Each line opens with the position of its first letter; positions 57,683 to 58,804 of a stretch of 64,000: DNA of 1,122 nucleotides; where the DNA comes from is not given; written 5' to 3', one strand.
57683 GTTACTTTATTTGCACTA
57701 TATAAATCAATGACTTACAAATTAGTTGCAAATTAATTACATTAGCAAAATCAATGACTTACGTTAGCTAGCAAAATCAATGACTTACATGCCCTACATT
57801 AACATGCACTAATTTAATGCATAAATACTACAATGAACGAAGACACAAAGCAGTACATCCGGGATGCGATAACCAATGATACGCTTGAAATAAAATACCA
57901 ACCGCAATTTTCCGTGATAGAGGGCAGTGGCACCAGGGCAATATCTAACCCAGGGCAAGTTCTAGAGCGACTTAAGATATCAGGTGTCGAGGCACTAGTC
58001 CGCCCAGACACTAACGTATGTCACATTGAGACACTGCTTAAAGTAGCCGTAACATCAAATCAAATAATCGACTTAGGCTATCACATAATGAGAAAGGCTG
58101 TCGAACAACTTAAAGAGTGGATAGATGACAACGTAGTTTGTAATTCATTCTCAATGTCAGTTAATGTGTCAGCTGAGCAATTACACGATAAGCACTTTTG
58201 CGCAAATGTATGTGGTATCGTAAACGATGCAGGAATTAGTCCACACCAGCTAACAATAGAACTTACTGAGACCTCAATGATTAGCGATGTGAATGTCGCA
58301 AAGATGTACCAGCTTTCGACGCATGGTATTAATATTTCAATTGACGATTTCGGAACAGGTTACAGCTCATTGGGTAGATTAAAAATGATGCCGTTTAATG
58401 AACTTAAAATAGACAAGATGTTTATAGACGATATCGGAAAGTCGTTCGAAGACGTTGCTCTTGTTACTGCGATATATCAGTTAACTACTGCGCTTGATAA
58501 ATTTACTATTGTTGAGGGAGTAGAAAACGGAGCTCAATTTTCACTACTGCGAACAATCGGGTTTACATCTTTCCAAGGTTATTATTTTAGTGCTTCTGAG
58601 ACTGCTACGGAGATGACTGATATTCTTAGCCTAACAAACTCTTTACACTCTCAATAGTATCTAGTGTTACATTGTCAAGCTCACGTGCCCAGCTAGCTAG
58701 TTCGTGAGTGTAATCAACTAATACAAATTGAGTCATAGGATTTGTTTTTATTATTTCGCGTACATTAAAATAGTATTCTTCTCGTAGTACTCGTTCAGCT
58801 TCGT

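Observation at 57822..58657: Phage-encoded, apparently active stand-alone EAL phosphodiesterase under a late-type promoter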

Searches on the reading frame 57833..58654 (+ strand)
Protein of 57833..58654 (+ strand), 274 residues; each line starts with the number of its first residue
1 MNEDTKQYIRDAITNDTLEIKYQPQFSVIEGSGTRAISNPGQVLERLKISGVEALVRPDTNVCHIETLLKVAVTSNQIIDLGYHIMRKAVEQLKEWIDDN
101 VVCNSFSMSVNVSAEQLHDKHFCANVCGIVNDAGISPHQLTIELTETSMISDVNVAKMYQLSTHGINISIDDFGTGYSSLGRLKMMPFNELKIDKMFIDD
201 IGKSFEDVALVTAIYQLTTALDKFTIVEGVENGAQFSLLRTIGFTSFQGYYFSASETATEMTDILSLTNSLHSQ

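Call 3: search_protein_families(library=pfam, proteins=[window:57833-58654:+], max_evalue=0.01)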
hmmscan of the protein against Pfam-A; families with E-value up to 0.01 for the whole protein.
window:57833-58654:+ (274 aa): 1 family
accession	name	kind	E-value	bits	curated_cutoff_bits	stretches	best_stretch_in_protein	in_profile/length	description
PF00563.25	EAL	-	4.9e-51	173.8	31.3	1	9-254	4-235/236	EAL domain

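Call 5: search_dna_similar(query=window:57833-58654:+, collection=phages, mode=protein, max_rows=40)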
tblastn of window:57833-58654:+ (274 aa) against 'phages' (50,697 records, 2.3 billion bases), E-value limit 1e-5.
Records with a match: 58; places in all: 60; records where one place covers at least 80% of the query: 48.
Best place of each record, by identity: <60% 58.
By first word of the organism name: Bacteriophage 26; Salmonella 12; Acinetobacter 8; Listeria 7; Escherichia 3; Citrobacter 1; Cyanobacteria 1.
By host as written in the record: - 34; Listeria monocytogenes 7; Homo sapiens 6; Salmonella enterica subsp. enterica serovar Kentucky 5; Escherichia coli O157:H7 ATCC 43895 2; Citrobacter portucalensis Sb-2 1; Escherichia coli ATCC 25922 1; Salmonella enterica subsp. enterica serovar Kouka 1; and 1 more.
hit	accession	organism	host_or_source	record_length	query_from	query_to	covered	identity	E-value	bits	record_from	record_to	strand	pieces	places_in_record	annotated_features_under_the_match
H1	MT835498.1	Bacteriophage sp.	human fecal samples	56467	1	266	97%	31.9%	1e-22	102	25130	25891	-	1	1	record has no annotation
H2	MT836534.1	Bacteriophage sp.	human fecal samples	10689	4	258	93%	32.8%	1e-30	126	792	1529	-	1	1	record has no annotation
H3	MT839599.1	Bacteriophage sp.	human fecal samples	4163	7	273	97%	30.9%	1e-28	120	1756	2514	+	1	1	record has no annotation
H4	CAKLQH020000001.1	Acinetobacter phage MD-2021a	not known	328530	9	267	95%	30.7%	1e-30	126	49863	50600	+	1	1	dos: heme-regulated cyclic AMP phosphodiesterase (direct oxygen sensor ...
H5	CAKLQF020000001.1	Acinetobacter phage MD-2021a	not known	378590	9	267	95%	30.7%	1e-30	126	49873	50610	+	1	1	dos: heme-regulated cyclic AMP phosphodiesterase (direct oxygen sensor ...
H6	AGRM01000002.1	Salmonella enterica subsp. houtenae str. ATCC BAA-1581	Homo sapiens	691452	12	262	92%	31.6%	1e-30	126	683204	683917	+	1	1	diguanylate cyclase domain protein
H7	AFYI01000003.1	Salmonella enterica subsp. enterica serovar Infantis str. ...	Homo sapiens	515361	9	258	91%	31.0%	1e-25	111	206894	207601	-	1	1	diguanylate cyclase domain protein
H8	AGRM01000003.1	Salmonella enterica subsp. houtenae str. ATCC BAA-1581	Homo sapiens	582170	12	258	90%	31.4%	6e-26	112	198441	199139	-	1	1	diguanylate cyclase domain protein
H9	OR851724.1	Salmonella phage S.Kent 1-2-1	Salmonella enterica subsp. enterica ...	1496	9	258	91%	30.6%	5e-27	114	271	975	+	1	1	record has no annotation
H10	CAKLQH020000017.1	Acinetobacter phage MD-2021a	not known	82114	12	250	87%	31.6%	4e-30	124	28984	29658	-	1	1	gmr_1: putative signal transduction protein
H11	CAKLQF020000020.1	Acinetobacter phage MD-2021a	not known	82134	12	250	87%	31.6%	4e-30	124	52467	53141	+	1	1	gmr_2: putative signal transduction protein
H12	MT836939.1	Bacteriophage sp.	human fecal samples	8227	9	252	89%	30.8%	4e-26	112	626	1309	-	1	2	record has no annotation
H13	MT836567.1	Bacteriophage sp.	human fecal samples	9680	7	265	95%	28.8%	3e-22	101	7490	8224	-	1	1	record has no annotation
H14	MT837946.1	Bacteriophage sp.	human fecal samples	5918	12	253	88%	30.8%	3e-23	104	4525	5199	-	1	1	record has no annotation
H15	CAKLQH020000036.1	Acinetobacter phage MD-2021a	not known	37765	4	253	91%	29.4%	2e-24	107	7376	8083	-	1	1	cph2_2: putative signal transduction protein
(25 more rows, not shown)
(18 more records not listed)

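Call 8: search_solved_structures(query=window:57833-58654:+, show_alignments=3)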
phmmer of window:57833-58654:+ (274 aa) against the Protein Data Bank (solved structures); distinct sequences matched with E-value up to 0.001: 42.
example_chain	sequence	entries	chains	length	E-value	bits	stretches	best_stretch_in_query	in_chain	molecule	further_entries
4hu3_A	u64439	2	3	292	3.7e-32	115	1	36-262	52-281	Oxygen sensor protein DosP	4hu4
8arv_A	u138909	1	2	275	4.5e-32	114.7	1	48-266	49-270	Bifunctional diguanylate cyclase/phosphodiesterase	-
9cmf_A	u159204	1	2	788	5e-31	111.3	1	36-262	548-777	Oxygen sensor protein DosP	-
9clo_A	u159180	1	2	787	5.2e-31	111.2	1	36-262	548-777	Oxygen sensor protein DosP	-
9bgv_A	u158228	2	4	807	5.4e-31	111.2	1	36-262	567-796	Oxygen sensor protein DosP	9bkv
9cdr_A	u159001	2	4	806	5.5e-31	111.1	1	36-262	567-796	Oxygen sensor protein DosP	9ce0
4rni_A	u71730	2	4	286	1.5e-29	106.4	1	49-256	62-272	Motility regulator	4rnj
5m1t_A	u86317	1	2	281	2e-29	106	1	50-254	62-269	MucR Phosphodiesterase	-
4rnh_A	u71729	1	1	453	5.1e-29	104.7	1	49-256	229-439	Motility regulator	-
4rnf_A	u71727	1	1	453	1.3e-27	100.1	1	49-256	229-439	Motility regulator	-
5yrp_A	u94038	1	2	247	2.4e-26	96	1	50-265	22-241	Sensory box/response regulator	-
2r6o_A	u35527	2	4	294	5.5e-26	94.8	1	48-265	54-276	Putative diguanylate cyclase/phosphodiesterase (GGDEF & EAL domains) | PUTATIVE DIGUANYLATE CYCLASE/PHOSPHODIESTERASE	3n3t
5m3c_A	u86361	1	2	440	1.2e-24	90.4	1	40-254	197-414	Diguanylate cyclase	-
6hq4_A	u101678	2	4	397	4.7e-23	85.2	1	38-254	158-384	EAL Enzyme Bd1971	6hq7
6hq5_A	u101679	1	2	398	4.7e-23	85.1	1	38-254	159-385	EAL Enzyme Bd1971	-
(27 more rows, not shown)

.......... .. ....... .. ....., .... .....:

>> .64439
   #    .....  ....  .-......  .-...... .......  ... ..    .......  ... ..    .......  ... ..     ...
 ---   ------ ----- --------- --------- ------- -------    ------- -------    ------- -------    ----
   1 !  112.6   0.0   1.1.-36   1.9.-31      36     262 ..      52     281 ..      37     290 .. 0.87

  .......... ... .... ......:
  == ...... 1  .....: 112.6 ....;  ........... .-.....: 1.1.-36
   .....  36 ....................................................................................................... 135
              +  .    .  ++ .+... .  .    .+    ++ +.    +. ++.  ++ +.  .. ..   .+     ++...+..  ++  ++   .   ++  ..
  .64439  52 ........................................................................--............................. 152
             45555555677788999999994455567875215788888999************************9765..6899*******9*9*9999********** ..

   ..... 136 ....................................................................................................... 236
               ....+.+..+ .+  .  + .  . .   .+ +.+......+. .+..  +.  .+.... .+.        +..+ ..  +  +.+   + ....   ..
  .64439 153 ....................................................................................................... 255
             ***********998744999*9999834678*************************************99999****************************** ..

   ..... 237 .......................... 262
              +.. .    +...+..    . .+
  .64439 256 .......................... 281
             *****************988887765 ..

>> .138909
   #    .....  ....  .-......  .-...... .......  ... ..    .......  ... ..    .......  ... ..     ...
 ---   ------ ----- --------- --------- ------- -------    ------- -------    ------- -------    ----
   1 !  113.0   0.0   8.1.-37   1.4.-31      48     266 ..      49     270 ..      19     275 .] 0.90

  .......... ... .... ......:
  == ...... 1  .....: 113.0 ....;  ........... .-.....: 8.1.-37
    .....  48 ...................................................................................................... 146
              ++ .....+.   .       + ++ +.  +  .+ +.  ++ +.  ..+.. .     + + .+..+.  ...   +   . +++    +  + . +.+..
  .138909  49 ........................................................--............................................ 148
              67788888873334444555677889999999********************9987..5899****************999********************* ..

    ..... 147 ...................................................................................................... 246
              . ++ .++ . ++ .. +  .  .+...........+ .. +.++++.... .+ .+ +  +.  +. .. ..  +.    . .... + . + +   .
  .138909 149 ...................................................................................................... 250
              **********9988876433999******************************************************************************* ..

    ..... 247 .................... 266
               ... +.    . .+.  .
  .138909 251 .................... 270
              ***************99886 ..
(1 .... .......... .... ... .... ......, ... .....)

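Call 16: find_related_loci(query=window:57833-58654:+, collection=viral_contigs, flank=6000)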
Query window:57833-58654:+ (274 aa) in viral_contigs; peptide patterns used: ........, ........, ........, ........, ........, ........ (x = any residue, [..] = any of these).
2 stretches matched a pattern, but none encodes a relative of the query by tblastn (E <= 1e-3).

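Call 18: find_homologous_proteins(query=window:57833-58654:+, max_evalue=1e-10)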
Query window:57833-58654:+ (274 aa): 7857 proteins with E <= 1e-10 among 8000 candidates; the best 120 are listed. Only proteins of 150 to 480 residues were searched: fused or split forms outside these lengths cannot appear, so this answer is no evidence that the protein stands alone or is whole; lengths 'longer' or 'shorter' looks for them.
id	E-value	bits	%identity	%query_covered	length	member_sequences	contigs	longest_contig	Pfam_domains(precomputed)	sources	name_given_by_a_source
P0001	4.2e-176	601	100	100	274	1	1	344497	PF00563.26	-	-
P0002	4.7e-101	355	60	100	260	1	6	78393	PF00563.26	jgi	-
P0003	2.0e-100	353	60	100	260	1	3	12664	PF00563.26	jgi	-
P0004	1.0e-97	345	59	100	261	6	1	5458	PF00563.26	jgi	-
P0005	7.7e-96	338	57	99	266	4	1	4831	PF00563.26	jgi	-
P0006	2.1e-95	337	60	100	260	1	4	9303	PF00563.26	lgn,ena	-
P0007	1.7e-94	334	57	99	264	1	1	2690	PF00563.26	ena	-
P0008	1.8e-91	324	56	99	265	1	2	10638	PF00563.26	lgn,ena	-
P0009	2.7e-91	323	56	99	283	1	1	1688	PF00563.26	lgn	-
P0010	1.5e-90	321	56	100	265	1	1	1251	PF00563.26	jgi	-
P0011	7.9e-90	319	55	99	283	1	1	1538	PF00563.26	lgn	-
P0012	7.2e-89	316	54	99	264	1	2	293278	PF00563.26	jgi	-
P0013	1.1e-88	315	54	100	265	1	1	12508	PF00563.26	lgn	-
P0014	2.0e-87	311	54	100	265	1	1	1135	PF00563.26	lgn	-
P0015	2.0e-83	298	52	100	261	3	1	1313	PF00563.26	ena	-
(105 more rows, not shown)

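Call 19: find_encoding_contigs(protein=P0002, flank=8000, max_places=3)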
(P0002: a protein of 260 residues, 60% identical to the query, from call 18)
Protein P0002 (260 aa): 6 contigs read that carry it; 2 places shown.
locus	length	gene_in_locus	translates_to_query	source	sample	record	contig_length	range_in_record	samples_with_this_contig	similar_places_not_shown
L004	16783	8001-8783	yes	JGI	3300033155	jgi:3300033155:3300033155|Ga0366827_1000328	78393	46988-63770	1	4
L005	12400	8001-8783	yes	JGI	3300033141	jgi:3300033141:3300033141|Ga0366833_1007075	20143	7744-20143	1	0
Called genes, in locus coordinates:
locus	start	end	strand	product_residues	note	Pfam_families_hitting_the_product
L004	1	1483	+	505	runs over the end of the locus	-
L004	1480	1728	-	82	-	-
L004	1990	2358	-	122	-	-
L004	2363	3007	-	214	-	-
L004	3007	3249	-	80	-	-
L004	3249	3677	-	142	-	PF13328:HD_4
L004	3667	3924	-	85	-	-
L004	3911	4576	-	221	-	-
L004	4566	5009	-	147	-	-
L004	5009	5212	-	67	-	-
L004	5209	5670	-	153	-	PF01844:HNH (weak), PF14279:HNH_5 (weak)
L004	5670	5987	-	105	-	-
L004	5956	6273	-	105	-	-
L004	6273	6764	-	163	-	-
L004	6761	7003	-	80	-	-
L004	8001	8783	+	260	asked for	PF00563:EAL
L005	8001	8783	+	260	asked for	PF00563:EAL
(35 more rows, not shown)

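Call 20: find_encoding_contigs(protein=P0012, flank=8000, max_places=2)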
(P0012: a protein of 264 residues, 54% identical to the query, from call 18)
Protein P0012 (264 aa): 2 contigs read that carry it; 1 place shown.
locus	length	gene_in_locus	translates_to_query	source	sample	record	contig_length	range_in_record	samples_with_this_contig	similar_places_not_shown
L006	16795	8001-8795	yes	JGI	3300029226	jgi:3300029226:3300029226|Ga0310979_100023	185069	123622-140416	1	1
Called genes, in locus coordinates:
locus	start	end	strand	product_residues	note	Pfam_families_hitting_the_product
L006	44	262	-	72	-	-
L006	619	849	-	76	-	PF14090:HTH_39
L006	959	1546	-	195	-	PF00574:CLP_protease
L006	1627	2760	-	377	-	-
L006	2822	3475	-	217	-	-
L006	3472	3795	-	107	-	-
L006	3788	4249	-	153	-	PF13328:HD_4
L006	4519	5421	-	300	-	PF13847:Methyltransf_31 (faint), PF01555:N6_N4_Mtase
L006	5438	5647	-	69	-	-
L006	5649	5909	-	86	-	-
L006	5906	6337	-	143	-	-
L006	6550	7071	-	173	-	-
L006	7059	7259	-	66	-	-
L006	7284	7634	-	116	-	-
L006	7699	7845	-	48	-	-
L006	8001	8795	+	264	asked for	PF00563:EAL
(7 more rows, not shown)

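Call 23: find_encoding_contigs(protein=P0013, flank=6000, max_places=1)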
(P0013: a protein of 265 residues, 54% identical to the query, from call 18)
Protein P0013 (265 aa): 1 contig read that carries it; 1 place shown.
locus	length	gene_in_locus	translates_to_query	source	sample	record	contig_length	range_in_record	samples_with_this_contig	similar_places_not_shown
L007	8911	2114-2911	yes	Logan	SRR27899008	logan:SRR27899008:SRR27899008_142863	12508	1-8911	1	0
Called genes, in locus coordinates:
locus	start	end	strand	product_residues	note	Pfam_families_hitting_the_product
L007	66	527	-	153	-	PF13328:HD_4 (faint)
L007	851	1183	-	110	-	-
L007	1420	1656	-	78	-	-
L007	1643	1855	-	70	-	-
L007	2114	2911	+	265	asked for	PF00563:EAL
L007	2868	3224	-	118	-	-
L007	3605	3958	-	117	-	PF07087:DUF1353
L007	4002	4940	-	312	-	-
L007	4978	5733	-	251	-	-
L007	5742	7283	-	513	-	PF12789:PTR (weak)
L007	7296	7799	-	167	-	-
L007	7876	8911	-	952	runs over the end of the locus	-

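Call 24: find_encoding_contigs(protein=P0008, flank=6000, max_places=1)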
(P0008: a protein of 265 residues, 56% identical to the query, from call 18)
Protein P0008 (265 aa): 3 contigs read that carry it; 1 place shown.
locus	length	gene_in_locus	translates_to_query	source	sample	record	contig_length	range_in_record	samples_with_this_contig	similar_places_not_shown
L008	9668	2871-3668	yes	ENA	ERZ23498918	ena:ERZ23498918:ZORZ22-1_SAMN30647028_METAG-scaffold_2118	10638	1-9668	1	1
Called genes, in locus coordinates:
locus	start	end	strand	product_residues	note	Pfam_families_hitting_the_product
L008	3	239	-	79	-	?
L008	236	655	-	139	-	-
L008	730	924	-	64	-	-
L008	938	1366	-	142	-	PF01844:HNH, PF14279:HNH_5 (weak)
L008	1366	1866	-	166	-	-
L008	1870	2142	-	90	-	-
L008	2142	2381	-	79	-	-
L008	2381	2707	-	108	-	-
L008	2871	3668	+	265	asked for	PF00563:EAL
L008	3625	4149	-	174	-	-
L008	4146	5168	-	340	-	-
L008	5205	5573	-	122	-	PF07087:DUF1353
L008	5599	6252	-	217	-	-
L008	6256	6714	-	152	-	-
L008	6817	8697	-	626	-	-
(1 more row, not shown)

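Call 47: predict_structure(alignment_id=A1)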
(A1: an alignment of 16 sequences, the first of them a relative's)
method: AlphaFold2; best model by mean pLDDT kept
length: 274 residues; sequences in the alignment: 16
mean_pLDDT: 85.2   pTM: 0.84
mean pLDDT of the five models: 85.2, 85.0, 84.9, 83.4, 79.6
residues with pLDDT >= 90: 129; 70-90: 110; 50-70: 22; < 50: 13
segments of 3 or more residues with pLDDT < 50: 32-42
pLDDT, mean of each block of 10 residues (from residue 1): 88 92 88 46 69 90 87 92 96 96 92 89 97 96 83 86 94 67 77 82 81 88 88 87 87 86 86 52
secondary structure, 60 per line:
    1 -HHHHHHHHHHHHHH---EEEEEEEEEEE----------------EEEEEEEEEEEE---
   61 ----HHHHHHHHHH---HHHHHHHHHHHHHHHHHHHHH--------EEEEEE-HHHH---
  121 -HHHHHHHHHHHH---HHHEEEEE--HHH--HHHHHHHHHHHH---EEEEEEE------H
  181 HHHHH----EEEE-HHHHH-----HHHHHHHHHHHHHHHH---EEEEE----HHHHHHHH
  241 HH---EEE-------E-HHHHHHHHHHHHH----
elements in order: H2-15 E19-29 E46-57 H65-74 H78-98 E107-112 H114-117 H122-133 E140-144 H152-163 E167-173 H180-185 E190-193 H195-199 H205-220 E224-228 H233-242 E246-248 H258-270

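Call 52: search_protein_families(library=phrogs, proteins=[window:57833-58654:+], max_evalue=0.001)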
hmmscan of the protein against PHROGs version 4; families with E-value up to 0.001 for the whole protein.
window:57833-58654:+ (274 aa): 3 families
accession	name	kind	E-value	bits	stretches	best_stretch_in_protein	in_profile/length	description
phrog_11823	-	unknown function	1.9e-51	176.3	1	5-269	437-688/693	-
phrog_22021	-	unknown function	6.5e-27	94.7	1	48-252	556-763/782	-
phrog_32988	-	unknown function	1.1e-06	29.2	1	150-261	113-218/229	-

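Call 53: fold_search(model_id=the predicted structure, library=pdb)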
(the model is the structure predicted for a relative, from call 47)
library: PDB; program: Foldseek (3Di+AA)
matches with E <= 10: 500; with E <= 0.001: 106
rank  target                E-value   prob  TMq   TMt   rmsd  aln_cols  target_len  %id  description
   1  3n3t_A                3.4e-21  1.00  0.84  0.88   3.2       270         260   27  Crystal structure of putative diguanylate cyclase/phosphodiesterase complex with cyclic di-gmp (released 2010-06-16)
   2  3n3t_B                4.1e-21  1.00  0.84  0.88   3.3       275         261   26  Crystal structure of putative diguanylate cyclase/phosphodiesterase complex with cyclic di-gmp (released 2010-06-16)
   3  8arv_A                6.1e-21  1.00  0.82  0.88   3.4       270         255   31  Structure of the EAL domain of BifA from Pseudomonas aeruginosa (released 2023-04-12)
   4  5m3c_B                1.1e-20  1.00  0.81  0.53   2.5       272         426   30  Structure of the hybrid domain (GGDEF-EAL) of PA0575 from Pseudomonas aeruginosa PAO1 at 2.8 Ang. with GTP and Ca2+ bo (released 2017-12-20)
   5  8arv_B                1.2e-20  1.00  0.81  0.87   3.4       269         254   30  Structure of the EAL domain of BifA from Pseudomonas aeruginosa (released 2023-04-12)
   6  4rni_A                1.6e-20  1.00  0.80  0.86   3.0       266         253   30  PaMorA dimeric phosphodiesterase. apo form (released 2014-11-19)
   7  2r6o_A                1.8e-20  1.00  0.84  0.89   3.2       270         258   27  Crystal structure of putative diguanylate cyclase/phosphodiesterase from Thiobacillus denitrificans (released 2007-09-18)
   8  2r6o_B                4.0e-20  1.00  0.80  0.90   3.5       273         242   26  Crystal structure of putative diguanylate cyclase/phosphodiesterase from Thiobacillus denitrificans (released 2007-09-18)
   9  5m3c_A                5.3e-20  1.00  0.80  0.54   3.5       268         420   29  Structure of the hybrid domain (GGDEF-EAL) of PA0575 from Pseudomonas aeruginosa PAO1 at 2.8 Ang. with GTP and Ca2+ bo (released 2017-12-20)
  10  4rnh                  7.1e-20  1.00  0.82  0.54   2.8       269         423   30  PaMorA tandem diguanylate cyclase - phosphodiesterase, c-di-GMP complex (released 2014-11-19)
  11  4rni_B                2.6e-19  1.00  0.81  0.87   3.3       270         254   30  PaMorA dimeric phosphodiesterase. apo form (released 2014-11-19)
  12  5m1t_A                2.6e-19  1.00  0.80  0.89   2.4       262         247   30  PaMucR Phosphodiesterase, c-di-GMP complex (released 2017-03-01)
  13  4rnj_A                6.5e-19  1.00  0.81  0.86   2.9       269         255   29  PaMorA phosphodiesterase domain, apo form (released 2014-11-19)
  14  6hq7_A                8.7e-19  1.00  0.80  0.59   3.6       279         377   26  Structure of EAL Enzyme Bd1971 - cGMP bound form (released 2019-07-31)
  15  4rnf                  1.9e-18  1.00  0.81  0.54   3.0       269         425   29  PaMorA tandem diguanylate cyclase - mutant phosphodiesterase, apo form (released 2014-11-19)
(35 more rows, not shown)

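Call 54: fold_search(model_id=the predicted structure, library=viral)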
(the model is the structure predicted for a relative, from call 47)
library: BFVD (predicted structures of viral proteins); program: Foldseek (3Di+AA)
matches with E <= 10: 500; with E <= 0.001: 0
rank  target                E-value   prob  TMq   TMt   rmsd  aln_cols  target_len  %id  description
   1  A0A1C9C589            4.6e-03  0.99  0.38  0.45   6.3       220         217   10  Putative glycerophosphodiester phosphodiesterase [Heterosigma akashiwo virus 01]
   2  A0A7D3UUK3            5.2e-03  0.99  0.37  0.40   7.2       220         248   13  Glycerophosphoryl diester phosphodiesterase [Fadolivirus FV1/VV64]
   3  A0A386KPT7            8.8e-03  1.00  0.37  0.14   4.1       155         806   12  Glycerophosphodiester phosphodiesterase [Microbacterium phage ValentiniPuff]
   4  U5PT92                1.3e-02  0.98  0.32  0.14   5.9       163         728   10  Glycerophosphoryl diester phosphodiesterase [Clavibacter phage CN1A]
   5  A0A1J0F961            1.5e-02  1.00  0.36  0.45   4.1       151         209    9  (no name in the UniProt tables at hand)
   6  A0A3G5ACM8            1.8e-02  0.96  0.32  0.36  12.5       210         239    9  Glycerophosphodiester phosphodiesterase [Satyrvirus sp.]
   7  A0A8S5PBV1            2.2e-02  0.30  0.18  0.14  14.3       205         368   12  Asparagine synthase [Siphoviridae sp. ctmpG14]
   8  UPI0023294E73         2.6e-02  0.97  0.35  0.27   8.4       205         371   11  (no name look-up for this kind of identifier)
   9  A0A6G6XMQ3            3.3e-02  0.98  0.35  0.20   4.5       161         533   10  (no name in the UniProt tables at hand)
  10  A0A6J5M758            3.3e-02  0.99  0.35  0.28   5.8       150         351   11  GuaB IMP dehydrogenase/GMP reductase [uncultured Caudovirales phage]
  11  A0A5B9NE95            3.5e-02  0.25  0.23  0.23  17.2       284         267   12  Phosphoribosylpyrophosphate synthetase [Aeromonas phage 4_4572]
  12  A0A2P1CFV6            4.7e-02  0.09  0.13  0.15  20.5       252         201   10  Adenylate kinase [Microbacterium phage Lucky3]
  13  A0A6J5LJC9            4.7e-02  0.85  0.30  0.21   7.3       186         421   13  Radical_SAM domain containing protein [uncultured Caudovirales phage]
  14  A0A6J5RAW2            4.7e-02  0.57  0.22  0.20   8.5       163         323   15  Radical_SAM domain containing protein [uncultured Caudovirales phage]
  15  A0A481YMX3            5.3e-02  0.13  0.19  0.08  27.9       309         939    8  mRNA 5'-phosphatase [Pithovirus LCDPAC01]
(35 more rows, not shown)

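Call 55: find_related_loci(query=A1, collection=viral_contigs, flank=5000)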
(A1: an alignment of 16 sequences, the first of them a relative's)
Query A1 (274 aa) in viral_contigs; peptide patterns used: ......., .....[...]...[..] (x = any residue, [..] = any of these).
222 stretches matched a pattern; 182 encode a relative of the query (tblastn E <= 1e-3); the best 80 are kept; 79 distinct loci.
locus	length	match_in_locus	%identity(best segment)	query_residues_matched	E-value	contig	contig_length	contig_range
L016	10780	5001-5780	60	1-274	6e-109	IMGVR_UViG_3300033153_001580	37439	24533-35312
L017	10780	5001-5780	59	1-274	8e-105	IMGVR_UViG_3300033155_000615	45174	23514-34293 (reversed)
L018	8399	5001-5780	59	1-274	7e-105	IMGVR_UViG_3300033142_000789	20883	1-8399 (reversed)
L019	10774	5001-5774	54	1-272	3e-100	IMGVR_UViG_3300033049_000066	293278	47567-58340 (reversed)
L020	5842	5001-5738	55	1-260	5e-97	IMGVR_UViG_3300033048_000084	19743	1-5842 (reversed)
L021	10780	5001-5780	60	1-274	6e-109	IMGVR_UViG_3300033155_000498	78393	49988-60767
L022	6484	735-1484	34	9-271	4e-39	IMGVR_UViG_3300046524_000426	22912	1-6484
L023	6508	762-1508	34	4-265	5e-39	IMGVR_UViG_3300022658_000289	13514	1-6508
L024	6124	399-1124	34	9-263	1e-38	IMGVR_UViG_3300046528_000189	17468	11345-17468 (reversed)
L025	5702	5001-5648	36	42-253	1e-38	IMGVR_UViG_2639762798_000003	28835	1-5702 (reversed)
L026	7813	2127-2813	34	12-253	1e-37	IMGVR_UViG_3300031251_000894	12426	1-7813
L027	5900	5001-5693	33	6-250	1e-37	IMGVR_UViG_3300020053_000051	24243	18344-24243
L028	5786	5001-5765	31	4-271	4e-37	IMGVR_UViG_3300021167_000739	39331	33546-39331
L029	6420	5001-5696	35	9-253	4e-37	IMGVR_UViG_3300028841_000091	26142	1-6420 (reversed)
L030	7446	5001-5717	34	12-265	1e-36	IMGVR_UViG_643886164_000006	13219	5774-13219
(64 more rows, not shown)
